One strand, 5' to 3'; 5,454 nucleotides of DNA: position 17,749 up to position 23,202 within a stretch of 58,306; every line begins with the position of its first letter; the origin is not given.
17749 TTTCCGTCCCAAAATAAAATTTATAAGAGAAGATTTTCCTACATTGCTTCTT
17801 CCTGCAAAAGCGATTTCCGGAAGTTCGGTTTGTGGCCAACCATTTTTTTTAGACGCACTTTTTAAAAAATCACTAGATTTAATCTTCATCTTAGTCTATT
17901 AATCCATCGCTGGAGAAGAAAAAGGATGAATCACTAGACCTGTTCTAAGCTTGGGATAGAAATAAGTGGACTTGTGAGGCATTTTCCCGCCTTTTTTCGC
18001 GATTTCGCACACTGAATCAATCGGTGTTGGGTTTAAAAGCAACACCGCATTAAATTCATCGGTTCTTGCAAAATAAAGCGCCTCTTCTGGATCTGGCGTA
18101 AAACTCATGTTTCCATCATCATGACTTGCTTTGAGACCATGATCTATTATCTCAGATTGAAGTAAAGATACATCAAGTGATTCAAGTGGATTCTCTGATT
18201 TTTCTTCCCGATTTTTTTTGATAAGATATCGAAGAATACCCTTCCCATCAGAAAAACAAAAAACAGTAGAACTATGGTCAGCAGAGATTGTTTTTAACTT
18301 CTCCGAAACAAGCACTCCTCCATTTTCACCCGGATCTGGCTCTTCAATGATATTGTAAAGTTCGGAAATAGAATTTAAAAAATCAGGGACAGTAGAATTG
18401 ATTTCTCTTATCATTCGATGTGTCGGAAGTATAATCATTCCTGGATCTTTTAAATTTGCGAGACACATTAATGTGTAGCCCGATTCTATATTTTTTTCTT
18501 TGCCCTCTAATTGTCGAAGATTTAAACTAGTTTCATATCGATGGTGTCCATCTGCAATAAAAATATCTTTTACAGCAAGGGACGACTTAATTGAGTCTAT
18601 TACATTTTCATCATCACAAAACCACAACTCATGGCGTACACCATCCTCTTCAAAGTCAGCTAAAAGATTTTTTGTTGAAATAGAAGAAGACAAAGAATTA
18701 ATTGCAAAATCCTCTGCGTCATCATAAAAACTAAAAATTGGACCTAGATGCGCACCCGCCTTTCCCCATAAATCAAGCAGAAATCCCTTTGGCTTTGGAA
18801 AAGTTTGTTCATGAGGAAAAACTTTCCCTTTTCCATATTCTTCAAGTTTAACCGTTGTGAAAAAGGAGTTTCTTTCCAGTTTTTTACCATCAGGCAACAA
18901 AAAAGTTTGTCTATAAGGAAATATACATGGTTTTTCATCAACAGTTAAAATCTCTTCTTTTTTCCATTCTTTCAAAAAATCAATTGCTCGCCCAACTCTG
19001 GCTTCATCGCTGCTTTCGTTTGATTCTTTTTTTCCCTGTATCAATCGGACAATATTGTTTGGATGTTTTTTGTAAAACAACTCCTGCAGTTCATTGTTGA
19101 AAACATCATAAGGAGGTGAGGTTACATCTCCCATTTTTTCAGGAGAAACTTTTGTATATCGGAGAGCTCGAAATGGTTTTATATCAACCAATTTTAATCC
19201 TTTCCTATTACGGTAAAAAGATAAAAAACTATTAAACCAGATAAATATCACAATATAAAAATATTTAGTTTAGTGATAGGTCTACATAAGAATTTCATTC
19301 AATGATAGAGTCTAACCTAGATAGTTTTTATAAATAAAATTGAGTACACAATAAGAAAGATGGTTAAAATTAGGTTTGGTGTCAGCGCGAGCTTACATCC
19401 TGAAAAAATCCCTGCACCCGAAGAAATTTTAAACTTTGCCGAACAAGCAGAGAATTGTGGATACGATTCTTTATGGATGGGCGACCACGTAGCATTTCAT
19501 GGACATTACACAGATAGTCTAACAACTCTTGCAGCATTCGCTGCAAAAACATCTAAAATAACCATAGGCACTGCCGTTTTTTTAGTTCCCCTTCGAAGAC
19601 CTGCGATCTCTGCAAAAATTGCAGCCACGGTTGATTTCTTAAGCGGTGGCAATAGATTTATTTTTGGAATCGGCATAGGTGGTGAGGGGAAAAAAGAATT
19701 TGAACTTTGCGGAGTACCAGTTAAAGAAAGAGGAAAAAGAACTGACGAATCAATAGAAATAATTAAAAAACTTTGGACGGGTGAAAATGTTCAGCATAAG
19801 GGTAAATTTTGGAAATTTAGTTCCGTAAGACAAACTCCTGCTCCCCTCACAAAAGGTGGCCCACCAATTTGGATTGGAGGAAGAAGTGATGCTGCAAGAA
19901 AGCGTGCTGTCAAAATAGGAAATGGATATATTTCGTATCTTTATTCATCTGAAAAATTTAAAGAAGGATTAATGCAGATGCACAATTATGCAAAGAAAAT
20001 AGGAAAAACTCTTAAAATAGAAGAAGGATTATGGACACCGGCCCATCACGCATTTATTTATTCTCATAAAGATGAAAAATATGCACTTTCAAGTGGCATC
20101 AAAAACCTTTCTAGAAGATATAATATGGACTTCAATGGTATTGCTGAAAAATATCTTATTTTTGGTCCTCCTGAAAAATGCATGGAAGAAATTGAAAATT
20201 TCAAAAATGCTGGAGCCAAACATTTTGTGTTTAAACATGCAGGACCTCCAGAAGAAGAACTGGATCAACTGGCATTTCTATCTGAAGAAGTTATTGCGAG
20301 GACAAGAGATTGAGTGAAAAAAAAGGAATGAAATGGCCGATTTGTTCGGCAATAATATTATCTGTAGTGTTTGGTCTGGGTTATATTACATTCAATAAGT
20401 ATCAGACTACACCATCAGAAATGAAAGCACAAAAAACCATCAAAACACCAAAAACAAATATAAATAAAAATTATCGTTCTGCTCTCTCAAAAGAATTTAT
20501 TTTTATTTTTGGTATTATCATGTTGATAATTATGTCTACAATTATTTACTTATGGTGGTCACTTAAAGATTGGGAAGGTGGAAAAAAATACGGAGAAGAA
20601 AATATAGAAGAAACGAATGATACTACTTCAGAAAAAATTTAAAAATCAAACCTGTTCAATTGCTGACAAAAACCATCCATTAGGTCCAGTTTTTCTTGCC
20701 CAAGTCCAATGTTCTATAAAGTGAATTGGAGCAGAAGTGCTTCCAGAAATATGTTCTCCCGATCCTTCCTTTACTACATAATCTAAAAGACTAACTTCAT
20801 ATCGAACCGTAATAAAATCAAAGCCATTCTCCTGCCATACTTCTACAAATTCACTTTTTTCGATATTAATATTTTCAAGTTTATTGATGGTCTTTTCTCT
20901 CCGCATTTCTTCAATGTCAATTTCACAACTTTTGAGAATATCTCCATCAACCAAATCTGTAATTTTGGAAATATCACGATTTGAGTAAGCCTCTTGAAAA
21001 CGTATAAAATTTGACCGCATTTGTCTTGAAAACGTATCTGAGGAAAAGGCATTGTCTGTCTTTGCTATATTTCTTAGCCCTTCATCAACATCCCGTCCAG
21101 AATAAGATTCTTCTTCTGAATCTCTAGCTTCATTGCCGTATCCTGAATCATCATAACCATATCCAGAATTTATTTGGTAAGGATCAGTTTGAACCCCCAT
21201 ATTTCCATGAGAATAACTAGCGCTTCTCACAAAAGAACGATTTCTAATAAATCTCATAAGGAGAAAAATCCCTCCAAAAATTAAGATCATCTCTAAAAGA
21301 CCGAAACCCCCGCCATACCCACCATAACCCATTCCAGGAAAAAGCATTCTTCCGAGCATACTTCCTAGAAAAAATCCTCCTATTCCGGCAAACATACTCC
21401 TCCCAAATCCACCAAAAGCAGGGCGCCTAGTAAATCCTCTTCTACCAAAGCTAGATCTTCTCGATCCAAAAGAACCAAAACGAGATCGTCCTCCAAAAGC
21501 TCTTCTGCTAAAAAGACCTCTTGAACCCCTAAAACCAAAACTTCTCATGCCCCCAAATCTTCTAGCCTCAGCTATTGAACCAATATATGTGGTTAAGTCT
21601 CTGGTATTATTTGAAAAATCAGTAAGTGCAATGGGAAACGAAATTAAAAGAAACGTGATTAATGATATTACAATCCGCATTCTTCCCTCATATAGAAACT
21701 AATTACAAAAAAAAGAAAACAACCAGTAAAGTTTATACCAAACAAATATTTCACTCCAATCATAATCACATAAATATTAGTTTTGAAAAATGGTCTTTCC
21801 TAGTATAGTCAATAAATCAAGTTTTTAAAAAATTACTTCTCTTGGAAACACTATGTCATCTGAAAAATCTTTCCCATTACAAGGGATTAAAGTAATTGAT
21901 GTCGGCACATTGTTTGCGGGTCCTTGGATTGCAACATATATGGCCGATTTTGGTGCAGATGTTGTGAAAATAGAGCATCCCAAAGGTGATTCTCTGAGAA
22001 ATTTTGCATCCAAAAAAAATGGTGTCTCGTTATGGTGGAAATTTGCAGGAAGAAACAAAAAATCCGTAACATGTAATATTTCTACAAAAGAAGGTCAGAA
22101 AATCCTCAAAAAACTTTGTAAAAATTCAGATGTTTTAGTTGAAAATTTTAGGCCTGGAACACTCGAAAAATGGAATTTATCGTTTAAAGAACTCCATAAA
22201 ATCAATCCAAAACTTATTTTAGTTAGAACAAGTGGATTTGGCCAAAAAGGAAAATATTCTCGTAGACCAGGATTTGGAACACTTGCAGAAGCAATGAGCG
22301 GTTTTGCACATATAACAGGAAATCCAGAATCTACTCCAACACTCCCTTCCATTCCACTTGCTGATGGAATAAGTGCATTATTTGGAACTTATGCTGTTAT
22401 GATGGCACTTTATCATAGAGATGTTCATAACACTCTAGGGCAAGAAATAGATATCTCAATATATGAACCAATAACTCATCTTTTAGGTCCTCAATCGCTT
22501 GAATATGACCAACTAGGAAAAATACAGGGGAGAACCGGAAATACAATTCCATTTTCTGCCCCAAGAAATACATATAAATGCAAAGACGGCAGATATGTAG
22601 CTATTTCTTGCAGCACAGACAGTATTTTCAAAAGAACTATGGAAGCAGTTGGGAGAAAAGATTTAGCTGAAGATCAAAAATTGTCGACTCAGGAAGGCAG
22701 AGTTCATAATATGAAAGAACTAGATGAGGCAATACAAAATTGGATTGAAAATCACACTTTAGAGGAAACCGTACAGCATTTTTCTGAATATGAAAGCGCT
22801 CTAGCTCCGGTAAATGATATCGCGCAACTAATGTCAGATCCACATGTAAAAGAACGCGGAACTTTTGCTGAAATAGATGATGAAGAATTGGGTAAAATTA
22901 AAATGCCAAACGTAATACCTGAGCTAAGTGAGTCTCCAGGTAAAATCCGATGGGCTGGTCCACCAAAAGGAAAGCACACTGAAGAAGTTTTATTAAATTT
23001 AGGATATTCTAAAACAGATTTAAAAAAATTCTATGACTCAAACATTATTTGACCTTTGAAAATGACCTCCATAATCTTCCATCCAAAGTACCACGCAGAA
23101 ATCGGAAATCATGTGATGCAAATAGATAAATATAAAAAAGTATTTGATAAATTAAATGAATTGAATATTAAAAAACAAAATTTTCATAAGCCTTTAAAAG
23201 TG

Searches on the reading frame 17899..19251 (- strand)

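Call 27: search_protein_families(library=pfam, proteins=[window:17899-19251:-], max_evalue=0.00001)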
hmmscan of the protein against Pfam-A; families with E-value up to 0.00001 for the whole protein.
window:17899-19251:- (450 aa): 1 family
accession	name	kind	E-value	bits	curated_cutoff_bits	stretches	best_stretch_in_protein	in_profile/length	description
PF06245.16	DUF1015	-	7.6e-76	255.5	25.8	1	24-362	1-325/325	Protein of unknown function (DUF1015)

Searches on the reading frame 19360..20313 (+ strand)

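Call 27: search_protein_families(library=pfam, proteins=[window:19360-20313:+], max_evalue=0.00001)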
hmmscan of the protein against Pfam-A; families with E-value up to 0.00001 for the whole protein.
window:19360-20313:+ (317 aa): 1 family
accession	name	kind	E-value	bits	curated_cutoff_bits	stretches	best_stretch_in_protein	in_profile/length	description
PF00296.26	Bac_luciferase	-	2.4e-50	172.1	27.9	1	6-219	9-218/314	Luciferase-like monooxygenase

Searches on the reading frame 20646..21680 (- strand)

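Call 27: search_protein_families(library=pfam, proteins=[window:20646-21680:-], max_evalue=0.00001)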
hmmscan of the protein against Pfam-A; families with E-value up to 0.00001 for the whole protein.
window:20646-21680:- (344 aa): 1 family
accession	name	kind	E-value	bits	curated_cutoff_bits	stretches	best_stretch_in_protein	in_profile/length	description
PF04280.21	Tim44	-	1e-27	97.5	29.6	1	199-343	2-147/147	Tim44-like domain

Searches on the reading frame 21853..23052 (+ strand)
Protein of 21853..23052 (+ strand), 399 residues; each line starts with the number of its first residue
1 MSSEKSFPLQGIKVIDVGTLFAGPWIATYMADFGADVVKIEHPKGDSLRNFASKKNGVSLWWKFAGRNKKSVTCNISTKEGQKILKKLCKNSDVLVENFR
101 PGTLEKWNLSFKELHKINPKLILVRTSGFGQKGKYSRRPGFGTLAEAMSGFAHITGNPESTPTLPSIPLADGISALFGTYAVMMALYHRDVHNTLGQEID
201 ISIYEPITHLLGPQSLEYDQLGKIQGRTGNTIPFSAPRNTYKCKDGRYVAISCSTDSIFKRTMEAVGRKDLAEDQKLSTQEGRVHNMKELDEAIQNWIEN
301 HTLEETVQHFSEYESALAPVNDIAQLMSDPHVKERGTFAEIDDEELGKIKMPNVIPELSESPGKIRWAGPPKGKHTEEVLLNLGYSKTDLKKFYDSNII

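Call 72: search_protein_families(library=pfam, proteins=[window:21853-23052:+], max_evalue=0.00001)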
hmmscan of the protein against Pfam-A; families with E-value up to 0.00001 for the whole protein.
window:21853-23052:+ (399 aa): 1 family
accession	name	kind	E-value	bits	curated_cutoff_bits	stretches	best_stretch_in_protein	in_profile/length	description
PF02515.22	CoA_transf_3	-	1.2e-119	400.1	23.3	1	9-376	1-366/366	CoA-transferase family III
